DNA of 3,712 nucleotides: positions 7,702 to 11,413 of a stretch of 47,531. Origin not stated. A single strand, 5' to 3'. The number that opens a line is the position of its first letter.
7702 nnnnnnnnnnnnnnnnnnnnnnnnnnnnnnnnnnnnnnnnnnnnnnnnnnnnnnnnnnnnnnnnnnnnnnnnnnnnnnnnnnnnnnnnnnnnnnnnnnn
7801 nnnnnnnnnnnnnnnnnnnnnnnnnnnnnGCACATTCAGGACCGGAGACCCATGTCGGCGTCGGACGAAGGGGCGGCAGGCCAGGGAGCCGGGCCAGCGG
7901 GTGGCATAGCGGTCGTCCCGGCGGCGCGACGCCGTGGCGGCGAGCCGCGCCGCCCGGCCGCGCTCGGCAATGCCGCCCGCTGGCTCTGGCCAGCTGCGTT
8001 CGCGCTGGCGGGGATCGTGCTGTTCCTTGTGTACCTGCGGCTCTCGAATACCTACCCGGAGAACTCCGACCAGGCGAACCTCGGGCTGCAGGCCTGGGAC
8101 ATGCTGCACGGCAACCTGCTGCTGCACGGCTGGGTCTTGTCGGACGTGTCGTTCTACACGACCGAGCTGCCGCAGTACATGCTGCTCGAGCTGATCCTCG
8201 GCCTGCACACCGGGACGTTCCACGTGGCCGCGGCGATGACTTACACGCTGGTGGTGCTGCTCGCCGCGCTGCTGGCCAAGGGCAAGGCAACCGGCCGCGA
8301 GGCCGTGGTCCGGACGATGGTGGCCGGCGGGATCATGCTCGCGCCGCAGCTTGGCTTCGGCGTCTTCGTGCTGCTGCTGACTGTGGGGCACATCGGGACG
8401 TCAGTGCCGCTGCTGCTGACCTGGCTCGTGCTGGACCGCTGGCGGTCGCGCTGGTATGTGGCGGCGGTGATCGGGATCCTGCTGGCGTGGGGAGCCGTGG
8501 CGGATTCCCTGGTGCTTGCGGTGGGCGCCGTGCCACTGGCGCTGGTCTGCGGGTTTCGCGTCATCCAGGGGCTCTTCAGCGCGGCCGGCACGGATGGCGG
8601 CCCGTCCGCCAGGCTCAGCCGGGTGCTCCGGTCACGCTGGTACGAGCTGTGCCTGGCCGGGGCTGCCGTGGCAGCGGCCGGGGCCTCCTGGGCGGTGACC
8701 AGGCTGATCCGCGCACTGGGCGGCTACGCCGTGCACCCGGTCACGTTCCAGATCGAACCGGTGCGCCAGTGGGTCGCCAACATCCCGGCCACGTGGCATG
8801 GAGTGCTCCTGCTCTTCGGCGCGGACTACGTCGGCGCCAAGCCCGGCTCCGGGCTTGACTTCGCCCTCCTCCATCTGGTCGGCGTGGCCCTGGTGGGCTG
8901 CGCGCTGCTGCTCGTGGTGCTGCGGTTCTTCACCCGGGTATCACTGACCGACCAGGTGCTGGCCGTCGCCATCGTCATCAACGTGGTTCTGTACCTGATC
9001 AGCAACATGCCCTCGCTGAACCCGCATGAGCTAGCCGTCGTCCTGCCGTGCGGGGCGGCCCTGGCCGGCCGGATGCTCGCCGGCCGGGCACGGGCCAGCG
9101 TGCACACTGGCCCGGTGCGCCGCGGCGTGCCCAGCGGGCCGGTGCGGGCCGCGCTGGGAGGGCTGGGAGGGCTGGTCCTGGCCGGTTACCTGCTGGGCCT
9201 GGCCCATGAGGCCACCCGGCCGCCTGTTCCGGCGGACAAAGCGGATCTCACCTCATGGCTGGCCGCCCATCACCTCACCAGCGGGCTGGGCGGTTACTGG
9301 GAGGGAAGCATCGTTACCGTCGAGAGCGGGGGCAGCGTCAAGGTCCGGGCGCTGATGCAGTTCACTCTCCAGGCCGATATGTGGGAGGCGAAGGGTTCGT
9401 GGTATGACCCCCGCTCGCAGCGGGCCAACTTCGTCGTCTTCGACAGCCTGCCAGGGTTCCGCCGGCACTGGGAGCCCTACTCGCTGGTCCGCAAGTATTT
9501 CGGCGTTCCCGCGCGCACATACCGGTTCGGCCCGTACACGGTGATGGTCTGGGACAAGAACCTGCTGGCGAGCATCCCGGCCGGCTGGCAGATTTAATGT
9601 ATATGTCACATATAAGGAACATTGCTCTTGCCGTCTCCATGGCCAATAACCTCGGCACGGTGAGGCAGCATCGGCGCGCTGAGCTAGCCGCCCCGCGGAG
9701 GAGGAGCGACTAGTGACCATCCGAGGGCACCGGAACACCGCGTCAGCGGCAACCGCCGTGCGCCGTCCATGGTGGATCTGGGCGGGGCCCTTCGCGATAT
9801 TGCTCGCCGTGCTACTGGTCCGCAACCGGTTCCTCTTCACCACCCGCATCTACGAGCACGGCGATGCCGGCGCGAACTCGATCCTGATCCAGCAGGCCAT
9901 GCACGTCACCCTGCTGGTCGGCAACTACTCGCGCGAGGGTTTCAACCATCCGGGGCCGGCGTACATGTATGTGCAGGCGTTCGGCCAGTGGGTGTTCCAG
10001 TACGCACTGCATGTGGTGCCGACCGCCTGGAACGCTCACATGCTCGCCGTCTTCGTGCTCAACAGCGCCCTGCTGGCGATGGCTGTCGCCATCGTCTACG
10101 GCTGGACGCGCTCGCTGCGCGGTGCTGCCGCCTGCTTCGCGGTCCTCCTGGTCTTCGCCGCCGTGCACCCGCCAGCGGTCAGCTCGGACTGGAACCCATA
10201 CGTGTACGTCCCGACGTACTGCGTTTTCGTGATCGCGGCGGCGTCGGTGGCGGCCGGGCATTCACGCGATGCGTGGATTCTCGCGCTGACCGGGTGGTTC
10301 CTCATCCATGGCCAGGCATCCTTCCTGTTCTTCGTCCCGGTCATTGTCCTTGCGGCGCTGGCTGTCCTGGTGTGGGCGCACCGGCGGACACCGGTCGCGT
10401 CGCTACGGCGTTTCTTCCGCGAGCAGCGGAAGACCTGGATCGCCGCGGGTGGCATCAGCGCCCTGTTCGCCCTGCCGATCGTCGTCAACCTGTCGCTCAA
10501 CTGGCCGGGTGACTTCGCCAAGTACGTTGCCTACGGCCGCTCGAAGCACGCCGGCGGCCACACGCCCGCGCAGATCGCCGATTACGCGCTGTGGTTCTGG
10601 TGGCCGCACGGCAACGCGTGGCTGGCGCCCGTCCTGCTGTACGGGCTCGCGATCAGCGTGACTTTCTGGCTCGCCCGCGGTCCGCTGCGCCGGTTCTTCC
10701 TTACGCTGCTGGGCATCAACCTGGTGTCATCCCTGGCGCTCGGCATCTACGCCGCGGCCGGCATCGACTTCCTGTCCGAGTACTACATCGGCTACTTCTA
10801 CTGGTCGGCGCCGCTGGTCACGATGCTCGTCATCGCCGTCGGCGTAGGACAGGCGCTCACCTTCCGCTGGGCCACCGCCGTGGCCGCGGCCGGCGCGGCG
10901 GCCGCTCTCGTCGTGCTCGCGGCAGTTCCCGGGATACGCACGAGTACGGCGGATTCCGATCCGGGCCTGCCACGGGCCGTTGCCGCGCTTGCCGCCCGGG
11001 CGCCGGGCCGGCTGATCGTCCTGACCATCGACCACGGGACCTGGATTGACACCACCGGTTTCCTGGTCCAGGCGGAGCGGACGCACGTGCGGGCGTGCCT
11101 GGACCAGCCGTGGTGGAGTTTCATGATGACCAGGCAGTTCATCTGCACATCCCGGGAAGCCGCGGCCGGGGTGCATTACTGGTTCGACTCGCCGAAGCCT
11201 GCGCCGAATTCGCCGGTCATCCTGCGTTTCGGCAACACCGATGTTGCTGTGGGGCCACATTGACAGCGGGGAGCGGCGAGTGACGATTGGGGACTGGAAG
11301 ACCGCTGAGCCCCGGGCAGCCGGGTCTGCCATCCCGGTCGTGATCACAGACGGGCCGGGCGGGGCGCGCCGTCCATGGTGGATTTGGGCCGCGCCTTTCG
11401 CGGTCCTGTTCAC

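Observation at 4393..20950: A 16.5 kb glycosylation-type gene block splits the conserved pafA / pafBC-tatAC-helY synteny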

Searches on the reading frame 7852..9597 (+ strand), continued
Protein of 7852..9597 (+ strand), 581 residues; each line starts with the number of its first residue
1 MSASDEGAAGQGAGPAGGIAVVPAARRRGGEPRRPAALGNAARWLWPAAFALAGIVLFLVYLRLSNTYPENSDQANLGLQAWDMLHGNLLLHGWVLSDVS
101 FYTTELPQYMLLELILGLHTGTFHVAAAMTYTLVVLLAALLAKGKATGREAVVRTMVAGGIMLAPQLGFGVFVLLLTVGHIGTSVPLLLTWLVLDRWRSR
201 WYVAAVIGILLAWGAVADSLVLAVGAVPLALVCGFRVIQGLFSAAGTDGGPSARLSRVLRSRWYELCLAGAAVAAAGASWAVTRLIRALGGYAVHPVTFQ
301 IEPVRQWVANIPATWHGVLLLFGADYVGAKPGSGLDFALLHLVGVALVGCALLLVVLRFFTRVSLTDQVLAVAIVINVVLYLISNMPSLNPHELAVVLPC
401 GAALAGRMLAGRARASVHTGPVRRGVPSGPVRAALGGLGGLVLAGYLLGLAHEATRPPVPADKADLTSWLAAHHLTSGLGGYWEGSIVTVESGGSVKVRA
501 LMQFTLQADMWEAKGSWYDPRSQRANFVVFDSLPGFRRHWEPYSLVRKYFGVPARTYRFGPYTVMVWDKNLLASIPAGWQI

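Call 76: search_protein_representatives(alignment_id=A1)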
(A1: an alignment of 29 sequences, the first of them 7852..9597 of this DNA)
Query: 29 sequences, 558 profile positions. Proteins with E-value up to 0.001 (for the whole library): 3562; up to 1e-10: 2346; up to 1e-30: 1052. The best 150 are listed.
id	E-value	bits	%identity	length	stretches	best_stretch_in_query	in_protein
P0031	3.6e-268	907.1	-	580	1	8-557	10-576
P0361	2.3e-223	759.2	-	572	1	16-557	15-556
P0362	1.3e-205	700.6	-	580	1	25-554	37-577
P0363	9.2e-188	641.7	-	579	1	25-558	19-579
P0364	1.8e-186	637.4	-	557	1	15-557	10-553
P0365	6.2e-180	615.8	-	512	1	8-416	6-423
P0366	3.6e-177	606.7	-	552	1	27-556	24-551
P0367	9.3e-175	598.7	-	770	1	16-557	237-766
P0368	3.6e-173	593.5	-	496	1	120-537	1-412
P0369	3.0e-169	580.5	-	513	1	38-557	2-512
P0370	4.2e-167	573.5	-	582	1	12-556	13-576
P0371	2.4e-166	571.0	-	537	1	15-556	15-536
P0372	7.0e-164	562.8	-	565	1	8-557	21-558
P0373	9.8e-164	562.4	-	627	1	33-556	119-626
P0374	5.5e-163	559.9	-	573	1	26-557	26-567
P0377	1.5e-159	548.6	-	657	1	26-556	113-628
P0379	1.3e-158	545.5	-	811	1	9-557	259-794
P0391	4.1e-153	527.3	-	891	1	23-557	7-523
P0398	1.4e-149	515.6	-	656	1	38-556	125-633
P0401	2.5e-147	508.2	-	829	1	18-556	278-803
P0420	6.7e-138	477.1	-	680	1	20-556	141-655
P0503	7.8e-100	351.4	-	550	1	26-558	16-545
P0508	7.7e-99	348.1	-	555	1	26-557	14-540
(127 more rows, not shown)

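Call 77: search_protein_families(library=pfam, proteins=[P0367, P0379, P0391, P0401, P0420, P0398, P0377, P0373, P0503, P0508], max_evalue=0.01)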
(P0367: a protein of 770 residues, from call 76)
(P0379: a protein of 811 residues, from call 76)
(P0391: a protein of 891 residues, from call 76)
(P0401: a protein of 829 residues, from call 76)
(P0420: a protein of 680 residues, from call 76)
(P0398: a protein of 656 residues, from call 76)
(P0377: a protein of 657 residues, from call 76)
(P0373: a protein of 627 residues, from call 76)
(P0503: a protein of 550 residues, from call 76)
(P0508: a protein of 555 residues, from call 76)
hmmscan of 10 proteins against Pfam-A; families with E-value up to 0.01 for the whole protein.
P0367 (770 aa): 0 families

P0379 (811 aa): 0 families

P0391 (891 aa): 0 families

P0401 (829 aa): 0 families

P0420 (680 aa): 0 families

P0398 (656 aa): 0 families

P0377 (657 aa): 0 families

P0373 (627 aa): 0 families

P0503 (550 aa): 0 families

P0508 (555 aa): 0 families
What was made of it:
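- On GT-C glycosyltransferase superfamily (families A and B): Ten distant or longer family A members also have no Pfam hit (call 77).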

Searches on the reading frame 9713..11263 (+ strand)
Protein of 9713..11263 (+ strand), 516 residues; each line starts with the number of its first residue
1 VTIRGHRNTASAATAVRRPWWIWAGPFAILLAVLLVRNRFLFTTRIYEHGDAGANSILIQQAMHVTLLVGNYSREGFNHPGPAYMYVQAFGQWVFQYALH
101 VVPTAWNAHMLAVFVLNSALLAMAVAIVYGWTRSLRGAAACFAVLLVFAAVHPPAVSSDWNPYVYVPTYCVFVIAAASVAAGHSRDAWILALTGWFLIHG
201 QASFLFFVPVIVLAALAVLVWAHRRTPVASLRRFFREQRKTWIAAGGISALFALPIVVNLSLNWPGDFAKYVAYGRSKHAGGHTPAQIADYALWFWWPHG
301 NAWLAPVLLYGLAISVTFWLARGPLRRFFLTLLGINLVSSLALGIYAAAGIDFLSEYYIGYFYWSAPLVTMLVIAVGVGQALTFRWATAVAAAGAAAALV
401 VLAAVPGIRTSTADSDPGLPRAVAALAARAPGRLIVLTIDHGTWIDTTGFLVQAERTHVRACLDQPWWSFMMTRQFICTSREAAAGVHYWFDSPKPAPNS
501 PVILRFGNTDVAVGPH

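Call 4: search_protein_families(library=pfam, proteins=[window:9713-11263:+], max_evalue=0.1)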
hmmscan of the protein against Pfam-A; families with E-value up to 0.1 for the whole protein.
window:9713-11263:+ (516 aa): 0 families

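Call 5: search_protein_families(library=ncbifam, proteins=[window:9713-11263:+], max_evalue=0.1)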
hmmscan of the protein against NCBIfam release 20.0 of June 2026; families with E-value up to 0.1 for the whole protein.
window:9713-11263:+ (516 aa): 0 families

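Call 10: search_solved_structures(query=window:9713-11263:+, max_evalue=10)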
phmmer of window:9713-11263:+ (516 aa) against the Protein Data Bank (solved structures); distinct sequences matched with E-value up to 10: 0.

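Call 16: find_homologous_proteins(query=window:9713-11263:+, max_evalue=0.001)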
Query window:9713-11263:+ (516 aa): 1035 proteins with E <= 0.001 among 8000 candidates; the best 120 are listed.
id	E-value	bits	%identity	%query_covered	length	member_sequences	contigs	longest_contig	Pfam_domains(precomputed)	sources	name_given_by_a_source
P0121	0.0e+0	1091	100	94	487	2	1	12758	-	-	-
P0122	1.0e-295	1000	85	100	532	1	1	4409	-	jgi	jgi:hypothetical protein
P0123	4.3e-290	981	85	100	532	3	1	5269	-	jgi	jgi:hypothetical protein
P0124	1.3e-259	881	77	99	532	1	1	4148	-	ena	-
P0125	9.3e-252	855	76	96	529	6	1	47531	-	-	-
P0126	1.9e-251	854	76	97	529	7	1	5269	-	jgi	jgi:hypothetical protein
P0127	9.3e-248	841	73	99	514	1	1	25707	-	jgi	jgi:hypothetical protein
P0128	3.7e-244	830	71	99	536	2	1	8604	-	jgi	jgi:hypothetical protein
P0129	1.4e-238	811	72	100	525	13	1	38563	-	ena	-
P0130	8.5e-238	809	72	96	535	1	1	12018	-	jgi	jgi:hypothetical protein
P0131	2.2e-236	804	70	100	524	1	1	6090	-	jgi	jgi:hypothetical protein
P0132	2.7e-236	804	71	100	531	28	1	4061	-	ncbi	-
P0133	1.1e-235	802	72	96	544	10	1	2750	-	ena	-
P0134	1.4e-235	801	69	100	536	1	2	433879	-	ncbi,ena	-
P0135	2.8e-234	797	72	97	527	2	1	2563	-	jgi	jgi:hypothetical protein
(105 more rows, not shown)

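Call 26: predict_structure(alignment_id=A2)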
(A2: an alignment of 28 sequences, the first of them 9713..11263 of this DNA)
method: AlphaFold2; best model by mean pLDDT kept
length: 516 residues; sequences in the alignment: 28
mean_pLDDT: 79.1   pTM: 0.83
mean pLDDT of the five models: 79.1, 73.1, 73.0, 68.1, 56.0
residues with pLDDT >= 90: 152; 70-90: 251; 50-70: 75; < 50: 38
segments of 3 or more residues with pLDDT < 50: 1-16, 68-80
pLDDT, mean of each block of 10 residues (from residue 1): 28 51 90 88 85 75 56 39 76 91 89 90 94 91 87 62 80 96 91 87 83 91 76 76 87 76 57 51 81 81 88 96 93 95 84 59 86 93 78 80 65 73 93 88 77 89 71 76 90 68 85 76
secondary structure, 60 per line:
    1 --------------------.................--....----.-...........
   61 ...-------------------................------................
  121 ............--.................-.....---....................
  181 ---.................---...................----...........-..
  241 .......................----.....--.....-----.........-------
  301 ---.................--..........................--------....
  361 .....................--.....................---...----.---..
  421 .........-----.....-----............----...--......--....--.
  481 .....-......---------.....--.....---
elements in order: H21-37 H40-43 H50-63 H83-98 H105-132 H135-151 H153-157 H161-180 H184-200 H204-222 H227-237 H239-263 H268-272 H275-279 H285-293 H304-320 H323-348 H357-381 H384-404 H419-429 E435-439 H445-456 E461-463 H466-471 H480-485 E487-492 E502-506 E509-513
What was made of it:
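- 9713..11263 (+): Family B membrane protein B1 (516 aa), predicted GT-C glycosyltransferase. AF2 model with pLDDT 79.1 and pTM 0.83 (call 26).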

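Call 28: fold_search(model_id=the predicted structure, library=pdb)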
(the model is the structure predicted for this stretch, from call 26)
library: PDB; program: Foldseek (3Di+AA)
matches with E <= 10: 453; with E <= 0.001: 5
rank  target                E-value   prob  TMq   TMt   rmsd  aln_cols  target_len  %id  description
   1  8pn9_A                1.5e-04  1.00  0.40  0.33  12.7       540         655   14  Structure of human oligosaccharyltransferase OST-A complex bound to NGI-1 (released 2024-05-08)
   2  7zlh_A                3.0e-04  1.00  0.42  0.35  10.8       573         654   11  Cryo-EM structure of C-mannosyltransferase CeDPY19, in apo state, bound to CMT2-Fab and anti-Fab nanobody (released 2023-01-11)
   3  8age_A                6.3e-04  1.00  0.41  0.34  12.9       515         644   13  Structure of yeast oligosaccharylransferase complex with acceptor peptide bound (released 2022-12-07)
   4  7zlg_A                6.9e-04  1.00  0.41  0.34  11.5       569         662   10  Cryo-EM structure of C-mannosyltransferase CeDPY19, in complex with acceptor peptide and bound to CMT2-Fab and anti-Fa (released 2023-01-11)
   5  8if8_B                8.1e-04  1.00  0.46  0.40  13.3       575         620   14  Arabinosyltransferase AftA (released 2023-05-31)
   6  6gxc_A                1.1e-03  1.00  0.46  0.36   9.1       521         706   12  Bacterial oligosaccharyltransferase PglB in complex with an inhibitory peptide and a reactive lipid-linked oligosaccha (released 2018-11-14)
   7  9s6t_A                1.5e-03  1.00  0.50  0.53   9.9       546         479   11  Ternary cryo-EM structure of chicken ALG12 with Dol25-PP-GlcNAc2Man7, Dol25-P-Man, and Fab (released 2026-03-18)
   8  8if8_C                1.7e-03  1.00  0.49  0.44  13.2       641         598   13  Arabinosyltransferase AftA (released 2023-05-31)
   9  6ftg_5                1.8e-03  1.00  0.41  0.34  13.9       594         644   13  Subtomogram average of OST-containing ribosome-translocon complexes from canine rough microsomal membranes (released 2018-03-21)
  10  5ogl_A                2.4e-03  1.00  0.46  0.35   9.4       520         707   12  Structure of bacterial oligosaccharyltransferase PglB in complex with an acceptor peptide and an lipid-linked oligosac (released 2017-10-25)
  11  9s6r_A                1.7e-02  1.00  0.33  0.41  11.8       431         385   12  Ternary cryo-EM structure of yeast ALG3 with Dol25-PP-GlcNAc2Man5, Dol25-P-Man, and Fab (released 2026-03-18)
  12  9e61_B                2.4e-02  1.00  0.28  0.21  11.3       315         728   14  Cryo-EM structure of Saccharomyces cerevisiae Pmt4 apo form (released 2025-10-15)
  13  6ob6_B                4.0e-02  0.23  0.12  0.15  22.0       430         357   11  Human equilibrative nucleoside transporter-1, S-(4-nitrobenzyl)-6-thioinosine bound, merohedrally twinned (released 2019-07-03)
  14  6wby                  4.2e-02  0.98  0.36  0.18   9.4       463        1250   13  Single-Particle Cryo-EM Structure of Arabinofuranosyltransferase AftD from Mycobacteria, Mutant R1389S Class 2 (released 2020-05-13)
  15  9ngz_A                4.2e-02  0.14  0.10  0.09  28.1       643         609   12  Cryo-EM structure of Serendipita indica sulfate transporter SiSulT in Apo state (released 2026-03-11)
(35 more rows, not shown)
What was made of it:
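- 9713..11263 (+): The top 12 Foldseek hits are all GT-C: STT3, DPY19, AftA, PglB, ALG12 (TMq 0.50), ALG3 and Pmt4 (call 28).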

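Call 38: search_protein_families(library=pfam, proteins=[window:9713-11263:+], max_evalue=10)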
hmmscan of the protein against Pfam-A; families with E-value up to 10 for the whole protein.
window:9713-11263:+ (516 aa): 0 families

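Call 52: search_protein_families(library=pfam, alignment_id=A2, max_evalue=1)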
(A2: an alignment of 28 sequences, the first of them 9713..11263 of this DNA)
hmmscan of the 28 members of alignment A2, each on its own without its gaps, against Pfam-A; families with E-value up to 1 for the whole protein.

A. member 1, window:9713-11263:+ (516 aa): 0 families

B. families by the number of members that match (of 28 scanned): 1 family
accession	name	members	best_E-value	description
PF07695.17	7TMR-DISM_7TM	1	0.00022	7TM diverse intracellular signalling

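Call 54: search_solved_structures(query=A2, max_evalue=10)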
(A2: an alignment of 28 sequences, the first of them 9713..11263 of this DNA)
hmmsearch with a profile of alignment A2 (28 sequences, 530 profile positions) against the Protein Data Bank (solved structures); distinct sequences matched with E-value up to 10: 0.
